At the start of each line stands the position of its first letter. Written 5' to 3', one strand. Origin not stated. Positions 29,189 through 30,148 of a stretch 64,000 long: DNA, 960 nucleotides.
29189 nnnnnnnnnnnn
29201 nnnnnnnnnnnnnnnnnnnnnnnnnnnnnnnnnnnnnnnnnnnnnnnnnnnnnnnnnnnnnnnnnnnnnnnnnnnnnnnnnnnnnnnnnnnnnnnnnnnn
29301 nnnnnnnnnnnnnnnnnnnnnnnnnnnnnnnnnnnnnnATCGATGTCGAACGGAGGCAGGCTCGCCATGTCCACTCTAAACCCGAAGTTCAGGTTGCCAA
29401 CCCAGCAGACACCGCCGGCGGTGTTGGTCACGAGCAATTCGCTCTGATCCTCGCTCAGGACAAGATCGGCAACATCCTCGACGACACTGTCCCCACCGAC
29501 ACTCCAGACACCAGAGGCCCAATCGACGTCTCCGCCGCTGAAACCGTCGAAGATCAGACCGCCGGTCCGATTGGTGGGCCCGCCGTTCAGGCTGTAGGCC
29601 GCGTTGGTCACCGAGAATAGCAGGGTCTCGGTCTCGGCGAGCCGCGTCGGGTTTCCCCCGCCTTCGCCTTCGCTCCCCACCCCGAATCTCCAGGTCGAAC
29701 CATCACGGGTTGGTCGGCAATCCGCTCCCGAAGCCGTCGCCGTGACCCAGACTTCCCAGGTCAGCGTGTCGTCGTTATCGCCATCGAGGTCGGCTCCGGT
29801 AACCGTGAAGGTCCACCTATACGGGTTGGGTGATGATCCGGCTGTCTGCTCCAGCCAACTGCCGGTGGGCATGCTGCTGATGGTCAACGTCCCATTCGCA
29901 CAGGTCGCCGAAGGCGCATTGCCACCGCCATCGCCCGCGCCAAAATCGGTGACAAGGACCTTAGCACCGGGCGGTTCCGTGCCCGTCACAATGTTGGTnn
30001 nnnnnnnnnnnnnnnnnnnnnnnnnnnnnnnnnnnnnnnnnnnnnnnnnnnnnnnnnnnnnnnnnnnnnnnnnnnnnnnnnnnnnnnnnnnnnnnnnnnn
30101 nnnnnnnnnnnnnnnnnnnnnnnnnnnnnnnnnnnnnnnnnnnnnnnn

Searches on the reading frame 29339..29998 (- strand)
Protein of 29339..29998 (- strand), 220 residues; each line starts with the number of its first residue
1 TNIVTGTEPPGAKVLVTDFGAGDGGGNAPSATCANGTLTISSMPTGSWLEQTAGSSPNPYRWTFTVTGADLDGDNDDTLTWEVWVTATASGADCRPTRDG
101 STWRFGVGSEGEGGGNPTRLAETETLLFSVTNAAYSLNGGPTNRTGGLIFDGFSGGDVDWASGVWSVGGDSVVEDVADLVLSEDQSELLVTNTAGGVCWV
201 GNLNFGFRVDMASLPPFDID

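Call 53: predict_structure(alignment_id=A2)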
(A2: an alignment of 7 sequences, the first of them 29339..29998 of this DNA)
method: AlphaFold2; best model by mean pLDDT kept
length: 220 residues; sequences in the alignment: 7
mean_pLDDT: 82.4   pTM: 0.83
mean pLDDT of the five models: 82.4, 81.8, 65.5, 62.2, 50.2
residues with pLDDT >= 90: 92; 70-90: 87; 50-70: 29; < 50: 12
segments of 3 or more residues with pLDDT < 50: 1-7, 217-220
pLDDT, mean of each block of 10 residues (from residue 1): 46 85 75 90 74 76 91 84 91 79 79 66 91 88 86 93 94 93 96 90 90 53
secondary structure, 60 per line:
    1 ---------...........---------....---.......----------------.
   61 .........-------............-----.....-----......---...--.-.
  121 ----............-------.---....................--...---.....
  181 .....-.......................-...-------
elements in order: E13-20 E30-33 E37-43 E60-69 E77-88 E94-98 E104-109 E125-136 E148-167 E170-172 E176-185 E187-209

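Call 56: fold_search(model_id=the predicted structure, library=pdb)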
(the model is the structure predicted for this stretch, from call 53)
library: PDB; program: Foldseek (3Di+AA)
matches with E <= 10: 831; with E <= 0.001: 0
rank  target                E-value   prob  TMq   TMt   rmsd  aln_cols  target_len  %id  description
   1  5mhf_A                2.0e-02  0.08  0.13  0.06  18.2       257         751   11  Murine endoplasmic reticulum alpha-glucosidase I with N-9'-methoxynonyl-1-deoxynojirimycin. (released 2017-12-20)
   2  5mhf_B                2.1e-02  0.08  0.12  0.06  17.9       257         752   10  Murine endoplasmic reticulum alpha-glucosidase I with N-9'-methoxynonyl-1-deoxynojirimycin. (released 2017-12-20)
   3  1sef                  2.9e-02  0.05  0.11  0.10  18.0       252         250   11  Crystal structure of cupin domain protein EF2996 from Enterococcus faecalis (released 2004-06-22)
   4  3o14_A                3.0e-02  0.07  0.13  0.13  18.0       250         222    9  Crystal structure of an anti-ECFsigma factor, ChrR (Maqu_0586) from MARINOBACTER AQUAEOLEI VT8 at 1.70 A resolution (released 2010-09-08)
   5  9u5s_A                3.4e-02  0.08  0.15  0.09  22.6       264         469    6  The structure of the BfpBG complex in the T4bP system (released 2025-11-05)
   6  9j1k_K                5.2e-02  0.07  0.15  0.13  23.2       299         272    8  Tip region of monocin (released 2025-01-08)
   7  4lee_A                5.5e-02  0.03  0.10  0.08  22.1       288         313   10  Structure of the Als3 adhesin from Candida albicans, residues 1-313 (mature sequence), triple mutant in the binding ca (released 2014-05-14)
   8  4nub                  6.2e-02  0.08  0.12  0.08  14.5       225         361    8  Crystal structure of Escherichia coli ribosomal oxygenase YcfD (released 2014-02-26)
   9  5mhf_D                6.9e-02  0.08  0.16  0.08  16.7       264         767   11  Murine endoplasmic reticulum alpha-glucosidase I with N-9'-methoxynonyl-1-deoxynojirimycin. (released 2017-12-20)
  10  4liu                  6.9e-02  0.07  0.12  0.08  14.1       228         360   10  Structure of YcfD, a Ribosomal oxygenase from Escherichia coli. (released 2014-05-14)
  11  4csw_A                7.2e-02  0.08  0.13  0.08  14.3       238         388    9  Rhodothermus marinus YCFD-like ribosomal protein L16 Arginyl hydroxylase (released 2014-04-09)
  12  5xeg                  7.6e-02  0.10  0.14  0.14  18.1       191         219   12  The structure of OsALKBH1 (released 2018-06-13)
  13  1gv9                  7.6e-02  0.08  0.16  0.16  17.3       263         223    9  p58/ERGIC-53 (released 2002-02-28)
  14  1tq5                  8.1e-02  0.05  0.14  0.14  18.1       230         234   11  Crystal Structure of YhhW from Escherichia coli (released 2005-06-14)
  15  6d0g                  9.0e-02  0.06  0.15  0.13  18.4       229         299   10  1.78 Angstrom Resolution Crystal Structure of Quercetin 2,3-dioxygenase from Acinetobacter baumannii (released 2018-04-25)
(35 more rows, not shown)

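Call 60: search_protein_representatives(alignment_id=A2)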
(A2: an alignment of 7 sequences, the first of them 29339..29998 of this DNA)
Query: 7 sequences, 224 profile positions. Proteins with E-value up to 0.001 (for the whole library): 40; up to 1e-10: 11; up to 1e-30: 6. The best 40 are listed.
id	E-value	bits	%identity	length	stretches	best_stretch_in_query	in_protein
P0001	9.9e-272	911.3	-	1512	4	2-224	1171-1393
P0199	1.5e-161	551.0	-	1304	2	3-224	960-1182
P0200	3.7e-39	150.7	-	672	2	13-220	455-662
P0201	1.3e-33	132.6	-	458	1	8-224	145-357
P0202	1.4e-33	132.5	-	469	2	10-219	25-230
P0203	1.4e-32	129.2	-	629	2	17-216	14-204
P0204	2.0e-28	115.6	-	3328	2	22-220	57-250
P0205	1.0e-24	103.5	-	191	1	46-220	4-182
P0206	7.7e-20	87.5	-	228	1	7-219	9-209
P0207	7.5e-18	81.0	-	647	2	29-176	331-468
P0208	5.3e-17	78.2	-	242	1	25-219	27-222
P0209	6.6e-10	55.0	-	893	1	34-217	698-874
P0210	1.4e-09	53.9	-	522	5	44-105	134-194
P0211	2.5e-08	49.8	-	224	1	53-219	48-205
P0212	7.2e-08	48.4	-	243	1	61-219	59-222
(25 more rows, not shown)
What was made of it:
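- Closest known: Multi-domain sulfatases in marine PVC-group loci for using sulfated glycans. Different: The accessory module X is very rare (40 representatives in 1.84 billion; call 60).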

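Call 61: search_protein_families(library=pfam, proteins=[P0199, P0200, P0201, P0202, P0203, P0206, P0207, P0208, P0209, P0212], max_evalue=0.001)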
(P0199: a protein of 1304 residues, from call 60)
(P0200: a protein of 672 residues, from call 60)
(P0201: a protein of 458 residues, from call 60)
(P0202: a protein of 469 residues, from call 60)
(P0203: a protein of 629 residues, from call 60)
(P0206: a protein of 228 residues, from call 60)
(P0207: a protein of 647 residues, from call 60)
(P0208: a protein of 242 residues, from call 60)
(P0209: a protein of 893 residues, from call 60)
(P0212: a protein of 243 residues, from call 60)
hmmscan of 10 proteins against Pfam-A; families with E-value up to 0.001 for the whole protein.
P0199 (1304 aa): 10 families
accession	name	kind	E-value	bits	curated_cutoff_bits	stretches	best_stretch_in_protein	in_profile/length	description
PF22544.2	HYDIN_VesB_CFA65-like_Ig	-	1.7e-40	137.7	25.5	4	594-683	10-99/100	HYDIN/CFA65/VesB-like, Ig-like domain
PF15780.11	ASH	-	7.9e-24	84.1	27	3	591-671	11-92/98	Abnormal spindle-like microcephaly-assoc'd, ASPM-SPD-2-Hydin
PF22073.2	Cep192_D4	-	1.9e-18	67.1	35.5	1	869-961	9-109/112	Cep192 domain 4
PF07610.17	DUF1573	-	2.9e-16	59.7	26.1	0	487-570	8-90/98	Protein of unknown function (DUF1573)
PF24507.1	Ig_CFAP65_4th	-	5.2e-11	43.2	27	0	613-679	6-70/76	CFAP65, fourth Ig-like domain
PF07705.17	CARDB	-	1.3e-09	38.6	22.7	0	875-951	14-87/101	CARDB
PF12371.14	TMEM131_like_N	-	3.4e-09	37.2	28.8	0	866-943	3-80/84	Transmembrane protein 131-like N-terminal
PF22067.2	Cep192_D3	-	1.2e-08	35.4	27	0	493-563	14-84/99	Cep192 domain 3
PF22064.2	Cep192_D2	-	0.00032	21.4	27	0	476-509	1-36/154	Cep192 domain 2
PF25249.1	Ig_CFAP65_7th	-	0.00053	20.2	28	0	873-965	11-103/120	CFAP65, seventh Ig-like domain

P0200 (672 aa): 2 families
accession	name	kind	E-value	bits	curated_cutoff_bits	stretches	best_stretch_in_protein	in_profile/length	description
PF16656.11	Pur_ac_phosph_N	-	2.7e-07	31.5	30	1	344-429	6-78/93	Purple acid Phosphatase, N-terminal domain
PF00041.27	fn3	-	0.00011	22.8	25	0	343-436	5-73/84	Fibronectin type III domain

P0201 (458 aa): 2 families
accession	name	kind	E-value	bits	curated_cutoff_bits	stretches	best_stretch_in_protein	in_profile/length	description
PF24517.2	CBM96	-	2.5e-11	44.1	26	1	2-142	44-163/164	Carbohydrate-binding module family 96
PF00688.24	TGFb_propeptide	-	0.00087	19.5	25.8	0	3-107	113-209/242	TGF-beta propeptide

P0202 (469 aa): 1 family
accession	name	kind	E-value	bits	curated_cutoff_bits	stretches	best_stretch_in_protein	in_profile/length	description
PF07589.16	PEP-CTERM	-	2.6e-06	27.7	20.7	1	443-466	2-24/24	PEP-CTERM motif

P0203 (629 aa): 2 families
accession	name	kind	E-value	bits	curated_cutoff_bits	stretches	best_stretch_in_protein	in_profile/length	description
PF16656.11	Pur_ac_phosph_N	-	3.8e-08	34.2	30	1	312-399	7-81/93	Purple acid Phosphatase, N-terminal domain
PF00041.27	fn3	-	0.00021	21.9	25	0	309-404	4-74/84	Fibronectin type III domain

P0206 (228 aa): 1 family
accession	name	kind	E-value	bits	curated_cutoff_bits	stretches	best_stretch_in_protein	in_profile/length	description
PF07589.16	PEP-CTERM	-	1.3e-05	25.5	20.7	1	205-227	1-24/24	PEP-CTERM motif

P0207 (647 aa): 0 families

P0208 (242 aa): 1 family
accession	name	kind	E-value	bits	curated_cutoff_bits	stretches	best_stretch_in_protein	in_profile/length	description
PF07589.16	PEP-CTERM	-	3.2e-05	24.3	20.7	1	218-240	1-24/24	PEP-CTERM motif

P0209 (893 aa): 6 families
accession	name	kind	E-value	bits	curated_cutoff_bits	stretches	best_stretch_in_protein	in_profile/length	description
PF17963.7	Big_9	-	2.5e-15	57.6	23.6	1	590-676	1-88/89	Bacterial Ig domain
PF13927.12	Ig_3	-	4.2e-08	34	30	1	329-396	1-76/78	Immunoglobulin domain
PF07679.22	I-set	-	5.2e-05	23.7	23.7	0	330-411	1-89/90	Immunoglobulin I-set domain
PF17892.7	Cadherin_5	-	0.00012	22.3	26.5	1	591-678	3-97/98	Cadherin-like domain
PF13895.12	Ig_2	-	0.00029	21.4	27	0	351-411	21-78/79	Immunoglobulin domain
PF07691.17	PA14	-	0.00056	20.2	24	0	456-554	33-127/147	PA14 domain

P0212 (243 aa): 0 families
